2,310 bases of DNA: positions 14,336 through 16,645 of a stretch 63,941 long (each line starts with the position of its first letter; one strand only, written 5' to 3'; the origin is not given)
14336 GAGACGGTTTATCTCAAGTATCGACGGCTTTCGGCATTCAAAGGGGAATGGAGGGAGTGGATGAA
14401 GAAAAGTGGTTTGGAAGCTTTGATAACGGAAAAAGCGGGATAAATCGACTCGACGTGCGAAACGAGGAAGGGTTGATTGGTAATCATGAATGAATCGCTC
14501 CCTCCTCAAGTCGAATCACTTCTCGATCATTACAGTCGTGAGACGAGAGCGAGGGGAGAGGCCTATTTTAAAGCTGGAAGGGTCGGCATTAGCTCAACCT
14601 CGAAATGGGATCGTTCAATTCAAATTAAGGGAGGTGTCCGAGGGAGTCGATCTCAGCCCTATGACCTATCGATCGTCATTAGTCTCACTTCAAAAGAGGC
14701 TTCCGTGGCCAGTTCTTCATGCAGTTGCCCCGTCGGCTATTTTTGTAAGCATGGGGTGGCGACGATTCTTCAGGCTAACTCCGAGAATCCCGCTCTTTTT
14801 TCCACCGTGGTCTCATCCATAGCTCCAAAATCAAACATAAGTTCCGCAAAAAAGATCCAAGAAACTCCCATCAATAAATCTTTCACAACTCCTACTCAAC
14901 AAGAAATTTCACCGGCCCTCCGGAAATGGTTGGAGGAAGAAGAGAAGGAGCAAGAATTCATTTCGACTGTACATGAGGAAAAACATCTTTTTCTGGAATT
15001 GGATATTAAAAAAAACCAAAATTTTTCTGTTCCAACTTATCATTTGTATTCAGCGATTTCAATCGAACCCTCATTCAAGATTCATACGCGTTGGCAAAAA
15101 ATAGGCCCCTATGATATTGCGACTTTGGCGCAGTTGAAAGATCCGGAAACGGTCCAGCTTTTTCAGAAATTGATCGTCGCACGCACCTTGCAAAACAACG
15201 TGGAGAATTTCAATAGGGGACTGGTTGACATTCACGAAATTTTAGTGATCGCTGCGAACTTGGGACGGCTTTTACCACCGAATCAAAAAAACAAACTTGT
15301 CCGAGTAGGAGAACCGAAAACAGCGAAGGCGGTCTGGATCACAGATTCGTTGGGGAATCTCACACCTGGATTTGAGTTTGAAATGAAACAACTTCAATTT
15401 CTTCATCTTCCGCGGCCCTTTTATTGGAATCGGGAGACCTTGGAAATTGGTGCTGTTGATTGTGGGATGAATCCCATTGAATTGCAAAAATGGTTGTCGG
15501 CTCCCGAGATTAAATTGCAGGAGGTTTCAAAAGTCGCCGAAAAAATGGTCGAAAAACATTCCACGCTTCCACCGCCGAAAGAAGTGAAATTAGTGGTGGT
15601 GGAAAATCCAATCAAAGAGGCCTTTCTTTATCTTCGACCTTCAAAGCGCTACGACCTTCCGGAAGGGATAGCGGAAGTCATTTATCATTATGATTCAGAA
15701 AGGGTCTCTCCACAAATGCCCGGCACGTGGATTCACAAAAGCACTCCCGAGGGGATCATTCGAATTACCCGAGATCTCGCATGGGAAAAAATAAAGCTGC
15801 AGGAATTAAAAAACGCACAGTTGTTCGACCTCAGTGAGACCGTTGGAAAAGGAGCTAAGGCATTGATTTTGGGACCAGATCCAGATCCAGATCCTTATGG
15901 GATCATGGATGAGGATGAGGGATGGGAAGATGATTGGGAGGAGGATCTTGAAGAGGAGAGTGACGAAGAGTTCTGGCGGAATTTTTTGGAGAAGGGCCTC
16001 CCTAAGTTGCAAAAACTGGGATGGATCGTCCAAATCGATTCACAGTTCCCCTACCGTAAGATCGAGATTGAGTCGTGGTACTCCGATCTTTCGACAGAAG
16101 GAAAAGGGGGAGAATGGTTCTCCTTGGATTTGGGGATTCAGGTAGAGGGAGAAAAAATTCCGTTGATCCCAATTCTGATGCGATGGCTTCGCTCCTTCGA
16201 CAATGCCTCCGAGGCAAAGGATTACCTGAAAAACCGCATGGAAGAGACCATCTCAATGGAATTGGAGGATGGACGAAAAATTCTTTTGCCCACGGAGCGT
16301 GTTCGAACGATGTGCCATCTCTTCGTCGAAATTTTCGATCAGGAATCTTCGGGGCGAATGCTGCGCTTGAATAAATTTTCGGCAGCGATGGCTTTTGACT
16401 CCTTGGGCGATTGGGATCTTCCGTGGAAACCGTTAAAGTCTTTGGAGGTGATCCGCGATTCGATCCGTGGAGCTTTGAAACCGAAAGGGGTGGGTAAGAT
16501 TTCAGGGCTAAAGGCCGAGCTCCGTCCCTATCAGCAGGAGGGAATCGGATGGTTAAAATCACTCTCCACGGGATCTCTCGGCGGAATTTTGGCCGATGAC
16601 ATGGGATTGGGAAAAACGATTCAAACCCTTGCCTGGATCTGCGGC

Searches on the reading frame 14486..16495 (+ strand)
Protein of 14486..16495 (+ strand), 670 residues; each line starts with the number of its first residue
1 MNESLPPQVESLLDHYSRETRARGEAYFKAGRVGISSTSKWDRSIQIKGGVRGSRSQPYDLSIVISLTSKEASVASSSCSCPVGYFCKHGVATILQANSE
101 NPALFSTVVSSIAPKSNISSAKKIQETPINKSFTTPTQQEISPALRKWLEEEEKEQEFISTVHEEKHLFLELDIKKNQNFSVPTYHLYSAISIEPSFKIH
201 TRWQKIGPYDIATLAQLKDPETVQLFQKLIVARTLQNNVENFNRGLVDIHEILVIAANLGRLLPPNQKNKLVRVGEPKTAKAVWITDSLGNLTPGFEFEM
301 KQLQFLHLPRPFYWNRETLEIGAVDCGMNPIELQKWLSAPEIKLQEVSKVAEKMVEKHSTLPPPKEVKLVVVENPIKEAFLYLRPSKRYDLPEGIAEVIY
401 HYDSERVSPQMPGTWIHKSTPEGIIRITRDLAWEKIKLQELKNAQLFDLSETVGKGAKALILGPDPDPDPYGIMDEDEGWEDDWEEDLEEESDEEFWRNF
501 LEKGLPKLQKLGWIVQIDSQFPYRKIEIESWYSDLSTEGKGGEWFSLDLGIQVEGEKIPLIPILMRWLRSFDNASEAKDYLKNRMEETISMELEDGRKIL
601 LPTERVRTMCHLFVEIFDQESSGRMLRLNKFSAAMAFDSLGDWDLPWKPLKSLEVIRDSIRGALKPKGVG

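Call 96: predict_structure(alignment_id=A7)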
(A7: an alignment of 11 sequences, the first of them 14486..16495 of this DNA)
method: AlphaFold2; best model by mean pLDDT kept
length: 670 residues; sequences in the alignment: 11
mean_pLDDT: 65.2   pTM: 0.40
mean pLDDT of the five models: 65.2, 64.6, 63.8, 62.8, 62.3
residues with pLDDT >= 90: 39; 70-90: 333; 50-70: 110; < 50: 188
segments of 3 or more residues with pLDDT < 50: 1-3, 108-138, 154-250, 259-261, 265-267, 389-391, 448-460, 462-490, 665-670
pLDDT, mean of each block of 10 residues (from residue 1): 63 84 91 88 83 84 79 79 81 92 65 32 31 41 84 46 28 25 26 23 30 36 37 30 36 52 50 76 81 82 64 74 75 79 86 83 83 87 67 71 81 78 81 87 65 39 43 38 42 66 83 83 70 73 76 84 81 75 72 71 81 66 71 77 59 69 51
secondary structure, 60 per line:
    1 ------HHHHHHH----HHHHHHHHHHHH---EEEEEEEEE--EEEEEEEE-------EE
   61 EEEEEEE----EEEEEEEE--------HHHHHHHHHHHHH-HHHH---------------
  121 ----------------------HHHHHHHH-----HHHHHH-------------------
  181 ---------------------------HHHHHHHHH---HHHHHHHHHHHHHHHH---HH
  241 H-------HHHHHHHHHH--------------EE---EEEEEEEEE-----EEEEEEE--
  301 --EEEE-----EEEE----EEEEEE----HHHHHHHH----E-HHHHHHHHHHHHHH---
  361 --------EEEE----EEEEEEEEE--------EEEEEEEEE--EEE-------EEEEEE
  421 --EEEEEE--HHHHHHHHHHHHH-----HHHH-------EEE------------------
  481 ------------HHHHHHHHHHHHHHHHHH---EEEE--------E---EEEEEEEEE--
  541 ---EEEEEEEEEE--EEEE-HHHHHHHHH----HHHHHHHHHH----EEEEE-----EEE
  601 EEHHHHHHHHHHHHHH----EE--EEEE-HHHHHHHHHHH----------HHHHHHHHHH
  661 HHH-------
elements in order (helices of 4 or more, strands of 3 or more residues): H7-13 H18-29 E33-41 E44-51 E59-67 E72-79 H88-100 H102-105 H143-150 H156-161 H208-216 H220-235 H249-258 E278-286 E292-298 E303-306 E312-315 E320-325 H330-337 H344-357 E369-372 E377-385 E394-402 E405-407 E415-420 E423-428 H431-443 H449-452 E460-462 H493-510 E514-517 E530-538 E544-553 E556-559 H561-569 H574-583 E588-592 E598-602 H603-616 E625-628 H630-640 H651-663

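Call 99: fold_search(model_id=the predicted structure, library=pdb)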
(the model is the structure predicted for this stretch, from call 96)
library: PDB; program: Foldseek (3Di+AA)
matches with E <= 10: 526; with E <= 0.001: 0
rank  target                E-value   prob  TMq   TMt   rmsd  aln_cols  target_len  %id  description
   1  5kph_MODEL_1_A        3.1e-02  1.00  0.08  0.51   4.8        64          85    9  Solution NMR Structure of Denovo Beta Sheet Design Protein, Northeast Structural Genomics Consortium (NESG) Ta (released 2016-09-28)
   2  5kg8_B                6.6e-02  0.18  0.07  0.11  19.2       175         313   14  Rigor myosin X co-complexed with an actin filament (released 2016-09-07)
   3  5uwb_A                7.0e-02  0.82  0.08  0.24  12.1       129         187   12  Re-refined 4FCZ: lipid-bound crystal structure of toluene-tolerance protein from Pseudomonas putida (released 2017-04-19)
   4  5ts4_C                7.4e-02  0.97  0.05  0.31   4.7        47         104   11  Crystal structure of a de novo designed protein with curved beta-sheet (released 2017-01-25)
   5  5tph_B                7.4e-02  0.94  0.08  0.36   5.7        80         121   18  Crystal structure of a de novo designed protein homodimer with curved beta-sheet (released 2017-01-25)
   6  4jd1_A                7.4e-02  0.09  0.04  0.14  18.2       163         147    7  Crystal Structure of Metallothiol Transferase FosB 2 from Bacillus anthracis str. Ames (released 2013-03-20)
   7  5ts4_A                8.2e-02  1.00  0.07  0.41   1.4        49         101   10  Crystal structure of a de novo designed protein with curved beta-sheet (released 2017-01-25)
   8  3b63_C                1.0e-01  0.13  0.06  0.09  16.9       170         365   14  Actin filament model in the extended form of acromsomal bundle in the Limulus sperm (released 2008-11-18)
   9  5ts4_B                1.2e-01  0.97  0.06  0.32   4.7        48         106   10  Crystal structure of a de novo designed protein with curved beta-sheet (released 2017-01-25)
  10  11if                  1.3e-01  0.63  0.08  0.24  12.7       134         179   11  Crystal Structure of an exported phospholipid binding protein from Bordetella pertussis in complex with Di-palmitoyl-3-s (released 2026-03-11)
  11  1j6z                  1.4e-01  0.09  0.05  0.08  18.5       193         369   18  UNCOMPLEXED ACTIN (released 2001-08-15)
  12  5tph_A                1.5e-01  0.87  0.08  0.33   6.2        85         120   10  Crystal structure of a de novo designed protein homodimer with curved beta-sheet (released 2017-01-25)
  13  6i4i_A                1.5e-01  0.06  0.06  0.10  20.8       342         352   10  Crystal Structure of Plasmodium falciparum actin I (F54Y mutant) in the Mg-K-ADP-AlFn state (released 2019-06-26)
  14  3fka_A                1.8e-01  0.99  0.07  0.34   2.2        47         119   15  CRYSTAL STRUCTURE OF A NTF-2 LIKE PROTEIN OF UNKNOWN FUNCTION (SPO1084) FROM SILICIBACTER POMEROYI DSS-3 AT 1.69 A RES (released 2009-02-24)
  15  3fka_B                1.9e-01  0.98  0.07  0.33   2.2        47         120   15  CRYSTAL STRUCTURE OF A NTF-2 LIKE PROTEIN OF UNKNOWN FUNCTION (SPO1084) FROM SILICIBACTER POMEROYI DSS-3 AT 1.69 A RES (released 2009-02-24)
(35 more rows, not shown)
